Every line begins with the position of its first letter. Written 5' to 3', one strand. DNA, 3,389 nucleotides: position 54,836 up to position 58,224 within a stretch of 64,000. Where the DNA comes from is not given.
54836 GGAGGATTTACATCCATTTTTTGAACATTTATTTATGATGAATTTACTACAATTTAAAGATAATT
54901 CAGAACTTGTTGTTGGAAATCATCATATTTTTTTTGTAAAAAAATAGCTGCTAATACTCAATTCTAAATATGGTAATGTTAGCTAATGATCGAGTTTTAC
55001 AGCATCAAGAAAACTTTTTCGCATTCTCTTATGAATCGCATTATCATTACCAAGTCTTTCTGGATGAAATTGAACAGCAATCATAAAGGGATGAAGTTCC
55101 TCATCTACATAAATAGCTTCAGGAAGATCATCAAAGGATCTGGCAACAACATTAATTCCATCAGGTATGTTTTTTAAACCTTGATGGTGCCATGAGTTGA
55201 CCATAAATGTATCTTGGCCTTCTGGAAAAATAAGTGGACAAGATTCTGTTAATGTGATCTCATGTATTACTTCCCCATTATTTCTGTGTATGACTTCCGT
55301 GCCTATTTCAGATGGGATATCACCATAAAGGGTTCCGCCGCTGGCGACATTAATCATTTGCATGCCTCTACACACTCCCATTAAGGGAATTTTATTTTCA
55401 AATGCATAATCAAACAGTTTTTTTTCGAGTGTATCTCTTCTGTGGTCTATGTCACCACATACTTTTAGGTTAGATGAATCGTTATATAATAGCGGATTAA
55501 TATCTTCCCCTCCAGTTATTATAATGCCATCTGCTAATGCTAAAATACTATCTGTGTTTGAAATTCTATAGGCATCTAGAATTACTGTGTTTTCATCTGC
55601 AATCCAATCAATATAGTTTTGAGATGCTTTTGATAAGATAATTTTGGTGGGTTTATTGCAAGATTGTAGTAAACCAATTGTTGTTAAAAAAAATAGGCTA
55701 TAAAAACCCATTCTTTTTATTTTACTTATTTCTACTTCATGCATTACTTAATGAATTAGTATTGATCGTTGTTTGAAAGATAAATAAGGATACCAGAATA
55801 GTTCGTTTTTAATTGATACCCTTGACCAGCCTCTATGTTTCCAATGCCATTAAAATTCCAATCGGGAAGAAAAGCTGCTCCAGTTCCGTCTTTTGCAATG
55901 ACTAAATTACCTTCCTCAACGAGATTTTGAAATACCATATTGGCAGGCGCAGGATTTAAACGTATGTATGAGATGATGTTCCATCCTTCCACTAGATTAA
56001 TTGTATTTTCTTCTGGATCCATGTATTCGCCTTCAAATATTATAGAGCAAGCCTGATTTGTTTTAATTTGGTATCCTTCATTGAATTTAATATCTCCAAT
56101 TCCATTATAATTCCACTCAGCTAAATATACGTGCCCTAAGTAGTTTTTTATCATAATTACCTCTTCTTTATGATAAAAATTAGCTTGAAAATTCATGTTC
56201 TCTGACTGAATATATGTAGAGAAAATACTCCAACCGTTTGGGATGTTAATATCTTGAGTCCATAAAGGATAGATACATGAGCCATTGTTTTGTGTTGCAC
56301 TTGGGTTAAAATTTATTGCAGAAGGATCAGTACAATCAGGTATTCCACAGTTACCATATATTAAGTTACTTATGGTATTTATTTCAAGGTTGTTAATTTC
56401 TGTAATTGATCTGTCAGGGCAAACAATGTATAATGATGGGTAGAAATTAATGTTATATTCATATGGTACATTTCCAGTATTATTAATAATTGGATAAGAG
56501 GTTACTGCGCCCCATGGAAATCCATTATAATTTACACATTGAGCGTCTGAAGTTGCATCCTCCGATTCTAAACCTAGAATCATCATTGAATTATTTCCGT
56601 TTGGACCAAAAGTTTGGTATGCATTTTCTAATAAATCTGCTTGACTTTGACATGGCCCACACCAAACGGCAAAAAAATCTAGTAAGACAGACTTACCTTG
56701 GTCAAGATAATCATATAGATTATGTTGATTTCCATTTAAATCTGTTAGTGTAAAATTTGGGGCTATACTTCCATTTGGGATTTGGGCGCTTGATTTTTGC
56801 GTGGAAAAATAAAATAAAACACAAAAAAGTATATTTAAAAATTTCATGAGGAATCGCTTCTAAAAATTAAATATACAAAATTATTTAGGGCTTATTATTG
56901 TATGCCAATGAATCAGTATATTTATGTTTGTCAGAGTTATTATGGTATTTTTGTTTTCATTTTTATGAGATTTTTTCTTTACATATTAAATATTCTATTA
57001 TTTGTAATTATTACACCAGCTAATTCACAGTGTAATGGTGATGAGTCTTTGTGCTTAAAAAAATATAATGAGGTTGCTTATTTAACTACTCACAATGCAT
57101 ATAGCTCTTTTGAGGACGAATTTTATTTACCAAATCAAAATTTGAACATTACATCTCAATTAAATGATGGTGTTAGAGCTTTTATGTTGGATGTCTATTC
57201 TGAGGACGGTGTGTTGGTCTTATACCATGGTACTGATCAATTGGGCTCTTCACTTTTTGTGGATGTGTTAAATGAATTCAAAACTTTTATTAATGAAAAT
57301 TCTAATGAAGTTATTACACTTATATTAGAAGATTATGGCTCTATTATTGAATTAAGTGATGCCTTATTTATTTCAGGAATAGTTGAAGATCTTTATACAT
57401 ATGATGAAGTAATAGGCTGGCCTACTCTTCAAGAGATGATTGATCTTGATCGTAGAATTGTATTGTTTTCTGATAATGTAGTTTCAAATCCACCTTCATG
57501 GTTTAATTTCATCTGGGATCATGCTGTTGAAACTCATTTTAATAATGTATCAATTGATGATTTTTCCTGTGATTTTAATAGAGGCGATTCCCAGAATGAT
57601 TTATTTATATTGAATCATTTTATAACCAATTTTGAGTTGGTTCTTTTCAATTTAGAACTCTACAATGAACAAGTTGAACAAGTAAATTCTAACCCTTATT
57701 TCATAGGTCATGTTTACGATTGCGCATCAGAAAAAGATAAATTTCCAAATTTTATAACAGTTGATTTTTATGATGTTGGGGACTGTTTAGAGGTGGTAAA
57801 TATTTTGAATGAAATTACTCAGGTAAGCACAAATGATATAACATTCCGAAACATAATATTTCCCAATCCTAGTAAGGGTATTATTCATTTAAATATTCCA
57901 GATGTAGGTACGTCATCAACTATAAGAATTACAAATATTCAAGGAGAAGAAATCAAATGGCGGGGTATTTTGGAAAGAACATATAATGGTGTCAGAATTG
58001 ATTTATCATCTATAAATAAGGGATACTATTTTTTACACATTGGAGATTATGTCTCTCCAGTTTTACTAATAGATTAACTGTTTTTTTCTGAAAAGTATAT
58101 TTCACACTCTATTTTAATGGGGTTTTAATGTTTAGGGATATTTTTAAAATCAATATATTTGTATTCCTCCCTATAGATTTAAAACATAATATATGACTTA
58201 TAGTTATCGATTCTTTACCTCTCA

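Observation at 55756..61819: Unrecognised ~170-aa C-terminal tandem module shared by two unrelated secreted enzymes in a T9SS-cargo islet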

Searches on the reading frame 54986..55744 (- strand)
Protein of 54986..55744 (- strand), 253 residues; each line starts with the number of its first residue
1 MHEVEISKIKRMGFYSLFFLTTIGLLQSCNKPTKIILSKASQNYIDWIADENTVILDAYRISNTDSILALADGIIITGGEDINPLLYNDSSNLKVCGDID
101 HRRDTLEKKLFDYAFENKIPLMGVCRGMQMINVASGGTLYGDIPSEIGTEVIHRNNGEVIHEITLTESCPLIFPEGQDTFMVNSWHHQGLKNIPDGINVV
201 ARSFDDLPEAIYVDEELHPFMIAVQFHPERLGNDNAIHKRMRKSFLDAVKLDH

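Call 28: search_protein_families(library=pfam, proteins=[window:54986-55744:-], max_evalue=0.1)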
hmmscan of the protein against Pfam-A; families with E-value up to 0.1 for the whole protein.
window:54986-55744:- (253 aa): 2 families
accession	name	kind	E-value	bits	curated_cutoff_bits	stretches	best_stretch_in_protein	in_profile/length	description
PF07722.19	Peptidase_C26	-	4.7e-41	141.4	20.5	1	56-229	43-219/219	Peptidase C26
PF00117.34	GATase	-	5.7e-17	62.4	22.8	1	107-232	61-175/190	Glutamine amidotransferase class-I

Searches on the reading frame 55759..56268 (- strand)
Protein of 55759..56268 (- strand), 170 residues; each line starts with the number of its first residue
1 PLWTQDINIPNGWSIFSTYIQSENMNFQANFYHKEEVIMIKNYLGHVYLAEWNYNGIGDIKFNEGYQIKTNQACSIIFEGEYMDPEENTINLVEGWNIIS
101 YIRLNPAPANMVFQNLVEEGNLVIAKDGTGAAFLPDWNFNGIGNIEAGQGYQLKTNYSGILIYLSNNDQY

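Call 5: search_protein_families(library=ncbifam, proteins=[window:55759-56268:-], max_evalue=1)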
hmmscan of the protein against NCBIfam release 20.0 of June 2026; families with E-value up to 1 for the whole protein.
seq(170 aa): 0 families

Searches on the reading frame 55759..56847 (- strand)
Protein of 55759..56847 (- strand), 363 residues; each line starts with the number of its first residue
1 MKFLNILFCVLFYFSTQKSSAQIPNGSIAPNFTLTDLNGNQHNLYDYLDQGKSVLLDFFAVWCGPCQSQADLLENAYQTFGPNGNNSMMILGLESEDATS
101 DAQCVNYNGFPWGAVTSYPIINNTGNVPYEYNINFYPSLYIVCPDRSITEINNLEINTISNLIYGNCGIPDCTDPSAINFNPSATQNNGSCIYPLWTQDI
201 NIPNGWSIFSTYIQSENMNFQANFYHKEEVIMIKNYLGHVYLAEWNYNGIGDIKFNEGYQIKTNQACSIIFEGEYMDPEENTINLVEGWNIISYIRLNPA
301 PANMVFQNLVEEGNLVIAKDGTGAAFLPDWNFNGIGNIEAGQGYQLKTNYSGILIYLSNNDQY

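Call 4: search_protein_families(library=pfam, proteins=[window:55759-56847:-], max_evalue=1)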
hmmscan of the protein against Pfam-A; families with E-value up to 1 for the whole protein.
window:55759-56847:- (363 aa): 5 families
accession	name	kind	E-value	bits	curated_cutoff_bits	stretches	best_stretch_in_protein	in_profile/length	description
PF00578.27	AhpC-TSA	-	7.4e-12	45.7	26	1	26-150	2-123/124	AhpC/TSA family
PF08534.16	Redoxin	-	3.1e-08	33.9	26.6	1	25-90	2-68/148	Redoxin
PF00085.26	Thioredoxin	-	1.2e-07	32.1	23.5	1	46-111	12-74/103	Thioredoxin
PF13905.12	Thioredoxin_8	-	5.1e-06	27.2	27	1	51-148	1-94/94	Thioredoxin-like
PF13899.12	Thioredoxin_7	-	0.029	14.9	27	1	49-70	15-36/83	Thioredoxin-like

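Call 5: search_protein_families(library=ncbifam, proteins=[window:55759-56847:-], max_evalue=1)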
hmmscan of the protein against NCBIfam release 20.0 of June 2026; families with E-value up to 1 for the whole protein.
window:55759-56847:- (363 aa): 18 families
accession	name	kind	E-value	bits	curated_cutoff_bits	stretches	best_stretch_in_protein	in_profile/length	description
NF002854.0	PRK03147.1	subfamily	5.7e-15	55.6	170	1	12-152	25-156/176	thiol-disulfide oxidoreductase ResA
TIGR01068.1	thioredoxin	equivalog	6.3e-07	29.5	96.8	1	44-79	6-42/101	thioredoxin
NF008229.0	PRK10996.1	equivalog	1.6e-06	27.9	125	1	36-77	37-78/141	thioredoxin TrxC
TIGR00385.1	dsbE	subfamily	1.7e-06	27.7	123.15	1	28-142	39-144/173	DsbE family thiol:disulfide interchange protein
TIGR01126.1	pdi_dom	equivalog_domain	6.6e-06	26.4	107.2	1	42-111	4-73/105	protein disulfide-isomerase domain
NF010625.0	PRK14018.1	equivalog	1.5e-05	23.8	522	1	23-158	27-162/521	bifunctional peptide-methionine (S)-S-oxide reductase MsrA/peptide-methionine (R)-S-oxide reductase MsrB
TIGR01130.1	ER_PDI_fam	subfamily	9.2e-05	22.2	344.25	1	48-111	360-419/476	protein disulfide-isomerase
NF011941.0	PRK15412.1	equivalog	0.00022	20.8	359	1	26-74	42-91/185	thiol:disulfide interchange protein DsbE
NF041202.1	StoA_CxxC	exception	0.00032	20.6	210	1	6-144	14-140/163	endospore biogenesis thiol-disulfide oxidoreductase StoA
NF047696.1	ThlDiSintTplARhiz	equivalog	0.00037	20.3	230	1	30-74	78-120/219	thiol:disulfide interchange protein TlpA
NF006960.0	PRK09437.1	equivalog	0.00085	19.3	140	1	24-93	5-70/156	thioredoxin-dependent thiol peroxidase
NF006898.0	PRK09381.1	equivalog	0.00086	19.7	138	1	46-78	16-48/109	thioredoxin TrxA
NF038285.1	deiodinase_rel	hypoth_equivalog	0.014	14.9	250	1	26-82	179-235/347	deiodinase family protein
NF045694.1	seleno_TsoB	exception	0.022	12.8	805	1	47-68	470-491/572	rhodanese/DsbD fusion-like selenoprotein TsoB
NF041054.1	WAxxUGC_long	equivalog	0.03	13.6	300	1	26-70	81-122/354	ResA-like WAxxUGC motif-containing protein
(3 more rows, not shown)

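Call 52: find_encoding_contigs(protein=window:55759-56847:-, flank=3000, max_places=4)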
Protein window:55759-56847:- (363 aa): 2 contigs read that carry it; 2 places shown.
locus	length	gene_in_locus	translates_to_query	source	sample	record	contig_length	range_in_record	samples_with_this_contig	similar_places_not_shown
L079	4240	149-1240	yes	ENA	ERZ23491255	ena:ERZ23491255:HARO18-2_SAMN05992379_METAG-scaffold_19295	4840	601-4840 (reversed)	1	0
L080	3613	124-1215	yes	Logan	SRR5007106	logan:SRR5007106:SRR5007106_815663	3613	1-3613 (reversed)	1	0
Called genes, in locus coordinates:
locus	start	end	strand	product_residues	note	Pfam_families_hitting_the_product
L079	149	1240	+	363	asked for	PF00578:AhpC-TSA, PF08534:Redoxin, PF00085:Thioredoxin (weak)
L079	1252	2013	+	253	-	PF07722:Peptidase_C26, PF00117:GATase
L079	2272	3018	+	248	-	-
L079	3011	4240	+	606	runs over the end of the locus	-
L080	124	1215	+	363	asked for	PF00578:AhpC-TSA, PF08534:Redoxin, PF00085:Thioredoxin (weak)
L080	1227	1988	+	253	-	PF07722:Peptidase_C26, PF00117:GATase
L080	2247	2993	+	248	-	-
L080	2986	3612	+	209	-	?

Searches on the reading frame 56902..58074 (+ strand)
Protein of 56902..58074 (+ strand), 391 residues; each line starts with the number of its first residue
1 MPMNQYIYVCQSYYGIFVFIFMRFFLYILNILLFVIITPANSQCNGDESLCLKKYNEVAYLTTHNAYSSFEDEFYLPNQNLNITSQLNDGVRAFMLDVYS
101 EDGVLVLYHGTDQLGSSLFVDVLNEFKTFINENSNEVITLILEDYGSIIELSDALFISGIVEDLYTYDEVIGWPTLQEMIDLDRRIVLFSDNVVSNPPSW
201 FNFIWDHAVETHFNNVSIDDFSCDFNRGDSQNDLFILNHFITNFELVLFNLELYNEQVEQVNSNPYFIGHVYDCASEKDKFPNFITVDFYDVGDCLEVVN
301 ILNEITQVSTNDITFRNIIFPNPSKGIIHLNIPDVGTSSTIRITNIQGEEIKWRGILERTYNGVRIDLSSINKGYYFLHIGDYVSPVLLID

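Call 4: search_protein_families(library=pfam, proteins=[window:56902-58074:+], max_evalue=1)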
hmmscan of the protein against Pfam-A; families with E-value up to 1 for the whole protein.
window:56902-58074:+ (391 aa): 4 families
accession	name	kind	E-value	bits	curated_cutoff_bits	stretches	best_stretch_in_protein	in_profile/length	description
PF18962.6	Por_Secre_tail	-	1e-09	39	27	1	319-381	1-63/75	Secretion system C-terminal sorting domain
PF00388.25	PI-PLC-X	-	9.8e-07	28.9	23.1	1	62-147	12-97/144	Phosphatidylinositol-specific phospholipase C, X domain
PF25506.1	TIM-barrel_MTC6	-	0.0017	18.3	27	1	70-137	38-102/281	MTC6 partial TIM-barrel domain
PF11589.14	DUF3244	-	0.061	13.8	25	1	327-380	30-83/96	Domain of unknown function (DUF3244)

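Call 5: search_protein_families(library=ncbifam, proteins=[window:56902-58074:+], max_evalue=1)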
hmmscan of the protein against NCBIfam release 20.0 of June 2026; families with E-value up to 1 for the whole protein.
window:56902-58074:+ (391 aa): 2 families
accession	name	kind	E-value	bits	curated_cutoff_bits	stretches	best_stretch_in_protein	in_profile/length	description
TIGR04183.1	Por_Secre_tail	domain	2.5e-08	33.8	23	1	319-381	1-59/72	T9SS type A sorting domain-containing protein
NF038113.1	T9SSA_dep_M36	equivalog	0.00036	18.8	885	1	303-380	778-855/869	T9SS-dependent M36 family metallopeptidase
